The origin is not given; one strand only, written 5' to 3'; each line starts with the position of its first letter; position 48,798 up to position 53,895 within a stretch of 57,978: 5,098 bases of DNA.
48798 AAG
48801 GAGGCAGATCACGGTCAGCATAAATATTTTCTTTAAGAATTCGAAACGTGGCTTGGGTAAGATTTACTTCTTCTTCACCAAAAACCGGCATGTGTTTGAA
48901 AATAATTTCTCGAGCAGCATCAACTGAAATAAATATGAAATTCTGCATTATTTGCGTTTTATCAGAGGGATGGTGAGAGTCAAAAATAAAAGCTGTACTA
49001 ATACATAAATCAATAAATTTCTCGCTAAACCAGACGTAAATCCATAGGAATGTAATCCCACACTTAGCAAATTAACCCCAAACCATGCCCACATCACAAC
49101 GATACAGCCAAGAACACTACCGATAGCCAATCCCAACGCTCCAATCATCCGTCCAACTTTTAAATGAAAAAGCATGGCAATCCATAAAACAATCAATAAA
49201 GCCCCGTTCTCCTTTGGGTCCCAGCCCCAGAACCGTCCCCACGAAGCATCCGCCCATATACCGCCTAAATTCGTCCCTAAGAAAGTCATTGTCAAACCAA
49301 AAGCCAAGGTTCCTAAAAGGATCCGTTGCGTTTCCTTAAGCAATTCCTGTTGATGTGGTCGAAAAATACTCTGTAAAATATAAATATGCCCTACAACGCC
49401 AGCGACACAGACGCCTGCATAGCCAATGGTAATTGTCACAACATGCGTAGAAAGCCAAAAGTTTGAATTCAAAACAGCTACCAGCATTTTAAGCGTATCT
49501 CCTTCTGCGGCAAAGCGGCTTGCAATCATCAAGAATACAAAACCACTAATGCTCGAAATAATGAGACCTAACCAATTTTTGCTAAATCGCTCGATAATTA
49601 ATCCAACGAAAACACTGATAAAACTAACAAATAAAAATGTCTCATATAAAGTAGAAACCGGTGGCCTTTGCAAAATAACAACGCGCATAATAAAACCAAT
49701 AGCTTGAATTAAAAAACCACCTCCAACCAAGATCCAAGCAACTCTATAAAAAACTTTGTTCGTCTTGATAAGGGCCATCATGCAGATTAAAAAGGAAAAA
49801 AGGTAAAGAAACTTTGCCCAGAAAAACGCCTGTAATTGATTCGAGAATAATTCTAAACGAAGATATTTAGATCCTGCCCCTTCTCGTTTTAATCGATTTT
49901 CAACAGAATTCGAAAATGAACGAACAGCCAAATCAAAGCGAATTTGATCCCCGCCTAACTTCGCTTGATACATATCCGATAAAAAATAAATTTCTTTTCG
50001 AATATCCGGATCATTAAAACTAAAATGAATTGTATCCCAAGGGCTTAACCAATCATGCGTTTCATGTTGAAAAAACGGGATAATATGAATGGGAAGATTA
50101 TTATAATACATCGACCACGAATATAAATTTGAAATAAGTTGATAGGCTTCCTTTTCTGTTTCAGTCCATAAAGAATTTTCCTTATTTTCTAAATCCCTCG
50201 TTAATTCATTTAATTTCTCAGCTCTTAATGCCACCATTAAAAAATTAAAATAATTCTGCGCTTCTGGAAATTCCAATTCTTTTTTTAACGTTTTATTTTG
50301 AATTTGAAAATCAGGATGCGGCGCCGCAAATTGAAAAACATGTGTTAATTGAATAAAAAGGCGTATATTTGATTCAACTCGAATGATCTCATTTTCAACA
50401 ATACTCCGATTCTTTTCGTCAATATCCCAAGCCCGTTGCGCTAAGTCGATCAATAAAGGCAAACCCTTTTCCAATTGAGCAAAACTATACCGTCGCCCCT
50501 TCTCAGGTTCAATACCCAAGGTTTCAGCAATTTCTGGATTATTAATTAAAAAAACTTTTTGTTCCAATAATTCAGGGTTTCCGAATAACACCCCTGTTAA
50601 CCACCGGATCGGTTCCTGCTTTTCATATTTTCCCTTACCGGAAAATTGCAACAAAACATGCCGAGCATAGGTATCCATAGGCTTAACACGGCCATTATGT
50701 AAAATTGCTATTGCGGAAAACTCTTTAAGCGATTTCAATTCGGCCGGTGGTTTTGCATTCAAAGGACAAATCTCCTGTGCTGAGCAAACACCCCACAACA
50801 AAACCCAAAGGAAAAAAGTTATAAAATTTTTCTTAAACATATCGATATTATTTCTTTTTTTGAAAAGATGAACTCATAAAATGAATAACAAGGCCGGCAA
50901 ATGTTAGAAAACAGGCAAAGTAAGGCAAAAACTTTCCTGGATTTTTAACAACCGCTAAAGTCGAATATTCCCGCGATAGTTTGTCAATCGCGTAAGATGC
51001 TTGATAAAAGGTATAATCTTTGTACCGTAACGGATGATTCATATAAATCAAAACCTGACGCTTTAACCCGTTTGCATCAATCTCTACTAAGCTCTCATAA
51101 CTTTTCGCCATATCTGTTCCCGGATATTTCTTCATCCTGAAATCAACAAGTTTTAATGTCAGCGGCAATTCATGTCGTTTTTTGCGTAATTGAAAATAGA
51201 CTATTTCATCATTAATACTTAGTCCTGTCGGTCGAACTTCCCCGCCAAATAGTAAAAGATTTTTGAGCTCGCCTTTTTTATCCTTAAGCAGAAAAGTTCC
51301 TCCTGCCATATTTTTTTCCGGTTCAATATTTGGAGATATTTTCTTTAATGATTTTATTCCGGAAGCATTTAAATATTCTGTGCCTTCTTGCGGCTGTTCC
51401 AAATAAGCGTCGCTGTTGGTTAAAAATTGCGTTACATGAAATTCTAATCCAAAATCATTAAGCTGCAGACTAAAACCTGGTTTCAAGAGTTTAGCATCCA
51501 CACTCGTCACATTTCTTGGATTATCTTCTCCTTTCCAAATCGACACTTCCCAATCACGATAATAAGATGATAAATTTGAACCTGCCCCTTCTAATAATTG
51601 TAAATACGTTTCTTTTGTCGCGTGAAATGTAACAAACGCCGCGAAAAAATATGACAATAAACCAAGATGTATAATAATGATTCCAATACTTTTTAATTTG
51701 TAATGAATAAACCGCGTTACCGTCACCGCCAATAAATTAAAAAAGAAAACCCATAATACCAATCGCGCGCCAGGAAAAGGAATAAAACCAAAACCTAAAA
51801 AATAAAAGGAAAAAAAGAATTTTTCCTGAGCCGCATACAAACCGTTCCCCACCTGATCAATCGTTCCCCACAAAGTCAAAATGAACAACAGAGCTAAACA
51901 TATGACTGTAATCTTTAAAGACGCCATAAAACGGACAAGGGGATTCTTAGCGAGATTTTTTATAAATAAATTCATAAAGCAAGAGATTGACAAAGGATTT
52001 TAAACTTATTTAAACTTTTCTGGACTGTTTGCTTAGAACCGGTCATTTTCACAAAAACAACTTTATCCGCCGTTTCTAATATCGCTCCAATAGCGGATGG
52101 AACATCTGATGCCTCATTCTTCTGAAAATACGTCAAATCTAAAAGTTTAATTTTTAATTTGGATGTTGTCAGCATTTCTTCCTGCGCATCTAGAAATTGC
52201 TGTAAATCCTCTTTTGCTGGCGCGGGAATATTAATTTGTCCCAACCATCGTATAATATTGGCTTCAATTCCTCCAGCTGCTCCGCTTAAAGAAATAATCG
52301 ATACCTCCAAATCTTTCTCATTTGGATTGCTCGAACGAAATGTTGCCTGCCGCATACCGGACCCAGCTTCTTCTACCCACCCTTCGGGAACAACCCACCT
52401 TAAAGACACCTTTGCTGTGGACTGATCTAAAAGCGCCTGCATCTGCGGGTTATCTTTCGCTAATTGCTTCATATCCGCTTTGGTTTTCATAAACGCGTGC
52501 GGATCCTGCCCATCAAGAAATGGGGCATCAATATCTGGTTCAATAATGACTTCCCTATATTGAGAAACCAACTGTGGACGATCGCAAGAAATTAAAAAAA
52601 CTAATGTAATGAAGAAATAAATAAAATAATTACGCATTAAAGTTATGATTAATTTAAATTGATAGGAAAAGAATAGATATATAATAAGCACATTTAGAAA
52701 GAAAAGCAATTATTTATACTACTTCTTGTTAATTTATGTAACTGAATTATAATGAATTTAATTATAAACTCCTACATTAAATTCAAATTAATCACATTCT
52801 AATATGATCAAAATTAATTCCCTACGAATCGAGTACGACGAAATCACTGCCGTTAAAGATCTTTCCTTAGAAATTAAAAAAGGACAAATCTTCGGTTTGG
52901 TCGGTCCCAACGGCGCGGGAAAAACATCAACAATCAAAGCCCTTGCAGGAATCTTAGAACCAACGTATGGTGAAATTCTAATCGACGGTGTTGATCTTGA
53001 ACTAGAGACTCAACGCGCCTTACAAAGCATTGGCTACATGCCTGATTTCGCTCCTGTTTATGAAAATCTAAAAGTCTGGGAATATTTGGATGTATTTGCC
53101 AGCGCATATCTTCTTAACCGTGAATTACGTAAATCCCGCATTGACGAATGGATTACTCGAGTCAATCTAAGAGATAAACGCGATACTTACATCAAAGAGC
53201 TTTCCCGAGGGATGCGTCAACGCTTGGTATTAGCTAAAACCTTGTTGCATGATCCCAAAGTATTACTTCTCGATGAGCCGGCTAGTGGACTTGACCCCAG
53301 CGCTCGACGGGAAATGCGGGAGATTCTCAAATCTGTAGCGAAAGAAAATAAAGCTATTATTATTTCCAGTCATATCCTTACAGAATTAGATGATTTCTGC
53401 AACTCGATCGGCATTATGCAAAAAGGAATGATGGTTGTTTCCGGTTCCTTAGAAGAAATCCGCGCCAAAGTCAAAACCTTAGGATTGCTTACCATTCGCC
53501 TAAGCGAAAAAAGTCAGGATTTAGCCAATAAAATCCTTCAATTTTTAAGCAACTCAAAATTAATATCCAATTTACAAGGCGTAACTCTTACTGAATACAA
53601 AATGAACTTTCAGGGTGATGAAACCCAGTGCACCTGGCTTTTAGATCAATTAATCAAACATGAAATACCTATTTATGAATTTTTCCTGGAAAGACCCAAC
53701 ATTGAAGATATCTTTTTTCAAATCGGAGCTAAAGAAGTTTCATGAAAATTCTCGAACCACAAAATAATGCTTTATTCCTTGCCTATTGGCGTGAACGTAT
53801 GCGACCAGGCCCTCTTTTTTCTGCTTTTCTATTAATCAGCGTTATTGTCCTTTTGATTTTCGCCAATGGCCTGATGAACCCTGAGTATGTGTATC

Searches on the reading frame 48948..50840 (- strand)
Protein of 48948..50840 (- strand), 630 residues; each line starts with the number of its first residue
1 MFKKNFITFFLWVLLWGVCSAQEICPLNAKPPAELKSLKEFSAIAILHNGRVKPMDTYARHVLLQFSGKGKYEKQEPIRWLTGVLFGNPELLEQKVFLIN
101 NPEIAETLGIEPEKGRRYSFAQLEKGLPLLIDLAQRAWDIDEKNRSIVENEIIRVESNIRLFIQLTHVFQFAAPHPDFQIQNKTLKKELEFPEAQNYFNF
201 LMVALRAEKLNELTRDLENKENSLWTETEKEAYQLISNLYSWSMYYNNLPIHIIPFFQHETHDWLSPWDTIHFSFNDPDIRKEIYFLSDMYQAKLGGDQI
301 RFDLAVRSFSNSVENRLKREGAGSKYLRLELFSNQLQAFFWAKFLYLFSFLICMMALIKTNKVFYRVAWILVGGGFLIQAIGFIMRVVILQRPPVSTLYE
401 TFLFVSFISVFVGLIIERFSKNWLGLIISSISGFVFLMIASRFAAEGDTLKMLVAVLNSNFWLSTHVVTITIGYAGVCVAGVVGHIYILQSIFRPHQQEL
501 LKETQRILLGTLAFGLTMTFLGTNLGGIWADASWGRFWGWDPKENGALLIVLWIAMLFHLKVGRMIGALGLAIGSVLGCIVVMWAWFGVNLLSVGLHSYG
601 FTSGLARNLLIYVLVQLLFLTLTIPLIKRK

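Call 7: search_protein_families(library=pfam, proteins=[window:48948-50840:-], max_evalue=0.001)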
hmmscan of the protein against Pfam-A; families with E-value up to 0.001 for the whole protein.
window:48948-50840:- (630 aa): 1 family
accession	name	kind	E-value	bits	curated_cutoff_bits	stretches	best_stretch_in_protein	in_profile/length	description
PF01578.25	Cytochrom_C_asm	-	1.4e-21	77.6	29.9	1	396-597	2-212/212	Cytochrome C assembly protein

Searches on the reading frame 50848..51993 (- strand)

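Call 7: search_protein_families(library=pfam, proteins=[window:50848-51993:-], max_evalue=0.001)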
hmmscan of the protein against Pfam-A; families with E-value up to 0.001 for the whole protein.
window:50848-51993:- (381 aa): 1 family
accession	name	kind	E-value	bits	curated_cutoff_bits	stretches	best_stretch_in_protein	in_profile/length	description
PF05140.19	ResB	-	2.3e-17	63.4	24.6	1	271-336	200-267/486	ResB-like family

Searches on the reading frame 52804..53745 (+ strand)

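Call 7: search_protein_families(library=pfam, proteins=[window:52804-53745:+], max_evalue=0.001)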
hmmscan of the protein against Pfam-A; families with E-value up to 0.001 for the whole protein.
window:52804-53745:+ (313 aa): 8 families
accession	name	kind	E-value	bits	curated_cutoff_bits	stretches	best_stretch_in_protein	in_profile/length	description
PF00005.33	ABC_tran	-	7.8e-33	114.4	25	1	17-160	1-136/137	ABC transporter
PF13304.12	AAA_21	-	1.8e-16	61.5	27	2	123-195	228-303/304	AAA domain, putative AbiEii toxin, Type IV TA system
PF13175.12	AAA_15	-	1.1e-07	32.3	32.1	0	119-190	287-369/374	AAA ATPase domain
PF02463.25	SMC_N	-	1.7e-06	28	40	0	109-189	119-197/220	RecF/RecN/SMC N terminal domain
PF00004.35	AAA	-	6.1e-06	27.1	21.2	0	32-56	3-27/131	ATPase family associated with various cellular activities (AAA)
PF03215.21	Rad17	-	7.6e-05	23.2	23.8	0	16-65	34-82/186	Rad17 P-loop domain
PF13732.12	DrrA1-3_C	-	0.00058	20.9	27.4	0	214-306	1-79/81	ATP-binding protein DrrA1-3-like, C-terminal domain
PF13476.12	AAA_23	-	0.0007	20.7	27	1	15-51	8-43/201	AAA domain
